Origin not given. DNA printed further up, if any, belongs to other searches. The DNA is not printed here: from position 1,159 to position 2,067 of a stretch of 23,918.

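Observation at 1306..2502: BRCT-like 398-aa moron wedged between the immunity repressor and integrase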

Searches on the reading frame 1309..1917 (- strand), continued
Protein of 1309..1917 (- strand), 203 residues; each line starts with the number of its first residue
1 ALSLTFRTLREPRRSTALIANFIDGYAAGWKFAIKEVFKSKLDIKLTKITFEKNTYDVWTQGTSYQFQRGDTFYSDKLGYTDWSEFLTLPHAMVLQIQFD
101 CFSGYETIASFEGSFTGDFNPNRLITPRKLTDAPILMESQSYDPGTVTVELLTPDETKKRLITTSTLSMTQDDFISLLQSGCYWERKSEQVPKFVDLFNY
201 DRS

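Call 74: search_protein_families(library=padloc, proteins=[P0099, P0102, P0072, P0123, P0033, L006:739-1089:+, L048:6645-7562:+, L059:6677-8494:-], max_evalue=0.01)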
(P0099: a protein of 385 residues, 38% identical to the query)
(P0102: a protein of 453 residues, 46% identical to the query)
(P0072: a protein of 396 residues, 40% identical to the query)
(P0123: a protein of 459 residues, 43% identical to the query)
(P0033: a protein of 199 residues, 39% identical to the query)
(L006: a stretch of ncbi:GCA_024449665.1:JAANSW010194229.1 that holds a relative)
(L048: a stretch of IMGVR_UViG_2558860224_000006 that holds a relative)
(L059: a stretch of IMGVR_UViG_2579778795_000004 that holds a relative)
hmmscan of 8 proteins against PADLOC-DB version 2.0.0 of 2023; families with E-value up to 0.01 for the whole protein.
P0099 (385 aa): 0 families

P0102 (453 aa): 0 families

P0072 (396 aa): 2 families
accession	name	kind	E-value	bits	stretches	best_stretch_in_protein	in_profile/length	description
PDLC03787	RTasWYL-YodC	-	4.2e-08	30.7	1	173-224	289-347/354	DRT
PDLC01457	WYL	-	2.2e-06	25.4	1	175-290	139-207/229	"CAS-I,CAS-II,CAS-III,CAS-IV,CAS-V,CAS-VI; associated_signaling"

P0123 (459 aa): 1 family
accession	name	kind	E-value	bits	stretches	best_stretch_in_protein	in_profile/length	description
PDLC04066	PD-T4-7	-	8.3e-12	42.7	1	251-425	52-222/337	-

P0033 (199 aa): 0 families

L006:739-1089:+ (116 aa): 1 family
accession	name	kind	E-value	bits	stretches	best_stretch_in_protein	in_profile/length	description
PDLC05053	PDC-S62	-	4.5e-05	20.2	1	2-57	41-93/566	-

L048:6645-7562:+ (305 aa): 1 family
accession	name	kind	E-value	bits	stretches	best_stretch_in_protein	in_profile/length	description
PDLC05027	PDC-S48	-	1.9e-06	25.2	1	163-267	274-384/411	-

L059:6677-8494:- (605 aa): 145 families (the best 25 are shown)
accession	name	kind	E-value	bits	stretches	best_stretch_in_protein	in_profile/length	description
PDLC02358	Old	-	9.3e-70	234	2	178-517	124-453/578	Old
PDLC02979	AriA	-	4.4e-45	153.1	1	1-387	1-373/373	-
PDLC00086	GajA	-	1.1e-35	121.6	2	246-524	211-476/600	AAA ATPase domain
PDLC00070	GajA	-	1.7e-35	120.7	2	178-527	138-461/596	AAA ATPase domain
PDLC00067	GajA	-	3.7e-32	109.6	2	304-594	264-542/604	AAA ATPase domain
PDLC04168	GajA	-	6e-31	105.8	2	258-518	205-437/570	-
PDLC00090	GajA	-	6e-28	95.9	2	178-521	149-485/659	AAA ATPase domain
PDLC00094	GajA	-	2.4e-27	93.6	2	331-541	289-482/569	AAA ATPase domain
PDLC00085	GajA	-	2.7e-26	90.5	2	376-553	319-481/580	AAA ATPase domain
PDLC00066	GajA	-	3.9e-26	89.7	2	238-557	177-478/567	AAA ATPase domain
PDLC00065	GajA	-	1.4e-25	88.2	1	1-583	1-542/670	AAA ATPase domain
PDLC00081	GajA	-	2.8e-25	87.1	2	219-518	167-440/574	AAA ATPase domain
PDLC00062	GajA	-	1.1e-24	84.9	3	1-49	1-49/639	AAA ATPase domain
PDLC00069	GajA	-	3.4e-23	79.9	1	1-541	1-533/687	AAA ATPase domain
PDLC00096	GajA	-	3.9e-23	80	2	195-487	146-424/630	AAA ATPase domain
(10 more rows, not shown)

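Call 80: search_protein_families(library=pfam, alignment_id=A2, max_evalue=1)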
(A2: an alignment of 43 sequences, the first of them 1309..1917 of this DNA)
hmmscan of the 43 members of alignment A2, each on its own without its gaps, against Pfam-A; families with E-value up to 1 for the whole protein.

A. member 1, window:1309-1917:- (203 aa): 0 families

B. families by the number of members that match (of 43 scanned): 17 families
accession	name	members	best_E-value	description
PF06305.16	LapA_dom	3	0.00017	Lipopolysaccharide assembly protein A domain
PF19576.4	Acyltransf_2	2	0.014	Acyltransferase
PF11810.13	DUF3332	1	0.0064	Domain of unknown function (DUF3332)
PF19643.4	DUF6146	1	0.011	Family of unknown function (DUF6146)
PF14127.11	DUF4294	1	0.015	Domain of unknown function (DUF4294)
PF19468.4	DUF6005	1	0.025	Family of unknown function (DUF6005)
PF01215.24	COX5B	1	0.034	Cytochrome c oxidase subunit Vb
PF14533.12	USP7_C2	1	0.035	Ubiquitin-specific protease C-terminal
PF21707.3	ABC_AB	1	0.053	Emaravirus ABC_AB protein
PF05899.18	Cupin_3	1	0.079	EutQ-like cupin domain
PF22034.2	B129_C2H2-zf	1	0.082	Uncharacterized protein B-129, C2H2 zinc finger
PF03992.22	ABM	1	0.092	Antibiotic biosynthesis monooxygenase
PF18138.6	bacHORMA_1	1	0.1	Bacterial HORMA domain family 1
PF23903.1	Phage_zn_bind_2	1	0.12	Phage zinc binding domain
PF02373.28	JmjC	1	0.14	JmjC domain, hydroxylase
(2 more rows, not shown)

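Call 82: search_protein_families(library=pfam, proteins=[L023:1351-3618:+, L023:3792-4556:+, L032:1954-2727:+, L044:1908-2579:+, L044:3491-3913:+, L038:1525-2274:+, L062:5267-5746:+, L064:4763-5368:+, L058:5194-5850:+], max_evalue=0.01)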
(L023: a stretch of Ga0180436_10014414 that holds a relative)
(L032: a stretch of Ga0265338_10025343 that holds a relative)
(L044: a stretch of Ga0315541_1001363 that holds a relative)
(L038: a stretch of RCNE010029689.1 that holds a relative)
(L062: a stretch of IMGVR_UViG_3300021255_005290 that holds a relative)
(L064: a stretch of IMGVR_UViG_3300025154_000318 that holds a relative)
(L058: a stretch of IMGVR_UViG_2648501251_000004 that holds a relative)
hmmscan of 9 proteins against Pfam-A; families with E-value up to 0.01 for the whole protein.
L023:1351-3618:+ (755 aa): 14 families
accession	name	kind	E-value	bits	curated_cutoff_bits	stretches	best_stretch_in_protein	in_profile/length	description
PF13604.12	AAA_30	-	2.9e-34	118.9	27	1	354-526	2-174/191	AAA domain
PF13245.12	AAA_19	-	3e-34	118.5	25.1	1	358-483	1-134/134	AAA domain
PF13538.12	UvrD_C_2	-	2.1e-13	50.3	27.4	1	672-717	1-51/52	UvrD-like helicase C-terminal domain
PF14490.11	HHH_RecD2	-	4e-11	43.1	27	1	164-240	9-86/92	ATP-dependent RecD2 DNA helicase HHH domain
PF01443.25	Viral_helicase1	-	3.2e-09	37.4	21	1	646-718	148-227/228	Viral superfamily 1 RNA helicase core domain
PF18335.7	SH3_13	-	3.8e-08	33.4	41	1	610-653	24-65/65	ATP-dependent RecD-like DNA helicase SH3 domain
PF13086.12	AAA_11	-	1e-05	25.9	27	0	354-395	2-44/257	AAA domain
PF05970.20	PIF1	-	2.2e-05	24.6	25.9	1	368-482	22-156/223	PIF1-like helicase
PF00580.27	UvrD-helicase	-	3e-05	24.3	23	1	354-415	1-64/271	UvrD/REP helicase N-terminal domain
PF13476.12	AAA_23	-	0.0034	18.5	27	1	369-394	20-45/201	AAA domain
PF13479.12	AAA_24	-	0.0069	16.7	27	0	371-449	5-74/195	AAA domain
PF20720.3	nSTAND3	-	0.0076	16.4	27.2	0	356-391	5-40/155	Novel STAND NTPase 3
PF02689.20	Herpes_Helicase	-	0.0085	14.6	27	0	368-403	57-94/808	Helicase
PF13191.12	AAA_16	-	0.0089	17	32.6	0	368-390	24-47/167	AAA ATPase domain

L023:3792-4556:+ (254 aa): 1 family
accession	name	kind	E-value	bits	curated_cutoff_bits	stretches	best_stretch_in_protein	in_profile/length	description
PF13280.12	WYL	-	0.00037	20.9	21.8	1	33-80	16-67/70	WYL domain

L032:1954-2727:+ (257 aa): 13 families
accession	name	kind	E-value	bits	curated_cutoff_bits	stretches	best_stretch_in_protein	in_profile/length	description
PF08241.18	Methyltransf_11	-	2.2e-16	60.7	21.2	1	37-128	1-94/95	Methyltransferase domain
PF13847.12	Methyltransf_31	-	2.3e-16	60.2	27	1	32-130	3-110/145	Methyltransferase domain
PF13649.12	Methyltransf_25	-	3.6e-15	56.9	27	1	36-125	1-97/97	Methyltransferase domain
PF13489.12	Methyltransf_23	-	2.2e-14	53.9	27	1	18-132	6-119/164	Methyltransferase domain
PF08242.18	Methyltransf_12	-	1.2e-13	52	30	1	37-127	1-98/98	Methyltransferase domain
PF01728.25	FtsJ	-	6.1e-05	23.5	24.1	1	26-101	14-98/181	FtsJ-like methyltransferase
PF05175.20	MTS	-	9.3e-05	22.6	23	1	24-101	23-105/170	Methyltransferase small domain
PF02353.26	CMAS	-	0.00033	20.5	27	1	26-130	56-165/273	Mycolic acid cyclopropane synthetase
PF06325.19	PrmA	-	0.003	17.5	22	1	18-127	148-256/296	Ribosomal protein L11 methyltransferase (PrmA)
PF02390.23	Methyltransf_4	-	0.0042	17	24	1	36-78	5-47/173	Putative methyltransferase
PF01135.25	PCMT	-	0.005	17.1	20.3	1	28-80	69-122/210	Protein-L-isoaspartate(D-aspartate) O-methyltransferase (PCMT)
PF00891.24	Methyltransf_2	-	0.0076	16.1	22.3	0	24-80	54-110/210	O-methyltransferase domain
PF03848.20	TehB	-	0.0076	16.1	20.4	0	15-104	13-105/193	Tellurite resistance protein TehB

L044:1908-2579:+ (223 aa): 0 families

L044:3491-3913:+ (140 aa): 0 families

L038:1525-2274:+ (249 aa): 1 family
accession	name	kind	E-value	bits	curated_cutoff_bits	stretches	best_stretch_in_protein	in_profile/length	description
PF00929.31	RNase_T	-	1.2e-15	58.8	24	1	6-155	2-164/164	Exonuclease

L062:5267-5746:+ (159 aa): 3 families
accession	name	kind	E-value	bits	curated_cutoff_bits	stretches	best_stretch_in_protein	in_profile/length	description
PF13542.12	HTH_Tnp_ISL3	-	0.0031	17.4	27.4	0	20-41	22-43/51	Helix-turn-helix domain of transposase family ISL3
PF07022.19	Phage_CI_repr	-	0.004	17.9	22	1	22-65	10-53/65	Bacteriophage CI repressor helix-turn-helix domain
PF10025.14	DUF2267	-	0.0082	16.8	29.8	0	12-83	25-87/122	Uncharacterized conserved protein (DUF2267)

L064:4763-5368:+ (201 aa): 1 family
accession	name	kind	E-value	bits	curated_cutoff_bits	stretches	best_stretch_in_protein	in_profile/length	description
PF04434.22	SWIM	-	0.0048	16.9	19.6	0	35-69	1-31/38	SWIM zinc finger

L058:5194-5850:+ (218 aa): 0 families

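Call 91: search_dna_similar(query=L023:4993-5580:+, collection=phages, mode=protein, max_evalue=0.01, max_rows=15)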
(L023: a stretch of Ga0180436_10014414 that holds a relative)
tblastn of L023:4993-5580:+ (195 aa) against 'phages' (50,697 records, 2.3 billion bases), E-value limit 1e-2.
Records with a match: 1; places in all: 1; records where one place covers at least 80% of the query: 0.
Best place of each record, by identity: <60% 1.
By first word of the organism name: Pseudoalteromonas 1.
By host as written in the record: Pseudoalteromonas sp. YM1-2 1.
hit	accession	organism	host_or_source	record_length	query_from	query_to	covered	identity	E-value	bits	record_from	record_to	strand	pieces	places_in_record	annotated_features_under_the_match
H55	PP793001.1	Pseudoalteromonas phage vB_Psp_PY3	Pseudoalteromonas sp. YM1-2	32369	26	100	38%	33.3%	4e-4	46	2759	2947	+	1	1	hypothetical protein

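Call 92: search_dna_similar(query=L063:5995-6810:+, collection=phages, mode=protein, max_evalue=0.01, max_rows=15)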
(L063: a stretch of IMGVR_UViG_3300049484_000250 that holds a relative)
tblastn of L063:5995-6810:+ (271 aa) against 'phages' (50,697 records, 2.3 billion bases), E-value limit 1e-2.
Records with a match: 19; places in all: 19; records where one place covers at least 80% of the query: 0.
Best place of each record, by identity: <60% 19.
By first word of the organism name: Pseudomonas 8; Vibrio 6; Bacteriophage 4; Sulfurimonas 1.
By host as written in the record: - 4; Pseudomonas aeruginosa 2; Vibrio cholerae O139 2; Vibrio cholerae O1 El Tor Inaba 2; Stutzerimonas stutzeri 1; Sulfurimonas indica 1; Pseudomonas aeruginosa F002 1; Pseudomonas aeruginosa 135 1; and 5 more.
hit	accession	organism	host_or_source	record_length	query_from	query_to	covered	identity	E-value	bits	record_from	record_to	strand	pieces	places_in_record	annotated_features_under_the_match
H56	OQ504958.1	Pseudomonas phage PG1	Stutzerimonas stutzeri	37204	157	240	31%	39.3%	5e-9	62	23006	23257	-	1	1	NAD-dependent DNA ligase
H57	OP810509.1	Sulfurimonas phage SNW-1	Sulfurimonas indica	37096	168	259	34%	32.6%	5e-7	57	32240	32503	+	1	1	DNA polymerase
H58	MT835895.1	Bacteriophage sp.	human fecal samples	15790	170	259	33%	30.4%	1e-3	46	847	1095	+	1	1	record has no annotation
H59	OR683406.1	Pseudomonas phage Marin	Pseudomonas aeruginosa F002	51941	171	239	25%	37.7%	1e-6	55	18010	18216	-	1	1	BRCT domain-containing protein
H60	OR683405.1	Pseudomonas phage Lodos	Pseudomonas aeruginosa 135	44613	171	239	25%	37.7%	2e-6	55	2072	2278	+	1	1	BRCT domain-containing protein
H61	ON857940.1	Pseudomonas phage vB_PeaS_FBPa47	Pseudomonas sp.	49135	171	239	25%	37.7%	2e-6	55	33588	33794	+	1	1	NAD-dependent DNA ligase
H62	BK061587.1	Pseudomonas phage vB_PaeS-D14L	Pseudomonas aeruginosa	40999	171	239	25%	37.7%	2e-6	55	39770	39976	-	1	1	NAD-dependent DNA ligase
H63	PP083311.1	Pseudomonas phage VB_PaD_phPA-G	Pseudomonas aeruginosa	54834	171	239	25%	37.7%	2e-6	55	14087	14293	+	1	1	hypothetical protein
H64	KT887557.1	Pseudomonas phage phi1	Pseudomonas aeruginosa WH-SGI-V-07651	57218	171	239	25%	37.7%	2e-6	55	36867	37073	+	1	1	NAD-dependent DNA ligase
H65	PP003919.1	Pseudomonas phage vB_Pae_U7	Pseudomonas aeruginosa ST773 ...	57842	171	239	25%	37.7%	2e-6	55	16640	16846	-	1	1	hypothetical protein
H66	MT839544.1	Bacteriophage sp.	human fecal samples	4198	170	237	25%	33.8%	5e-3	44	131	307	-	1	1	record has no annotation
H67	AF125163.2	Bacteriophage K139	Vibrio cholerae O139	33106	173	231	22%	33.9%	3e-3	45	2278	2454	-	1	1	orf2: Orf2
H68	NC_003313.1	Bacteriophage K139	Vibrio cholerae O139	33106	173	231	22%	33.9%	3e-3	45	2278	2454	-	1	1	BRCT domain-containing protein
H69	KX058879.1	Vibrio phage VcP032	Vibrio cholerae CH32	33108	173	231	22%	33.9%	3e-3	45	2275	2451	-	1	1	hypothetical protein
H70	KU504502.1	Vibrio phage 919TP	Vibrio cholerae O1 El Tor strain 919T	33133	173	231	22%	33.9%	3e-3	45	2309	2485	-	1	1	record has no annotation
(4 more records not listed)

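Call 94: get_annotated_region(hit=H55, flank=3500)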
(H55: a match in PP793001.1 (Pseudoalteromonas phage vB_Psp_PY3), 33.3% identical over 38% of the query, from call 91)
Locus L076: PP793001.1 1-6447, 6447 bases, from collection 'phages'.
description: Pseudoalteromonas phage vB_Psp_PY3, complete genome.
organism: Pseudoalteromonas phage vB_Psp_PY3 (NCBI taxid 3155224)
taxonomy: Viruses; Duplodnaviria; Heunggongvirae; Uroviricota; Caudoviricetes
host: Pseudoalteromonas sp. YM1-2; source: seawater; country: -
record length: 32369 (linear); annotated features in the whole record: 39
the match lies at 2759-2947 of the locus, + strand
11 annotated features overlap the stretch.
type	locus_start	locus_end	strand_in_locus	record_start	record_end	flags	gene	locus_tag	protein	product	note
CDS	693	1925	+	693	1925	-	-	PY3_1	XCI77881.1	site specific integrase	-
CDS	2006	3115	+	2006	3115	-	-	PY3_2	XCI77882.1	hypothetical protein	-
CDS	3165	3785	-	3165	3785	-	-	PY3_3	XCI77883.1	LexA family transcriptional regulator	-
CDS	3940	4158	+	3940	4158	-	-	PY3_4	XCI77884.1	YdaS family helix-turn-helix protein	-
CDS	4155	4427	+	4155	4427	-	-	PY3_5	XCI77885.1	AlpA family regulatory protein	-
CDS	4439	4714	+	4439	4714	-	-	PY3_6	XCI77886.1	hypothetical protein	-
CDS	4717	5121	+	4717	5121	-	-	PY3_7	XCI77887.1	hypothetical protein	-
CDS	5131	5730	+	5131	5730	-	-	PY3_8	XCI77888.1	DNA N-6-adenine-methyltransferase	-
CDS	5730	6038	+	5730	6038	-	-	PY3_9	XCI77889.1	hypothetical protein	-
CDS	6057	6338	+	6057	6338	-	-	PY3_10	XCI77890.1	hypothetical protein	-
CDS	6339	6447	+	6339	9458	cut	-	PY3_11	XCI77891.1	replication endonuclease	-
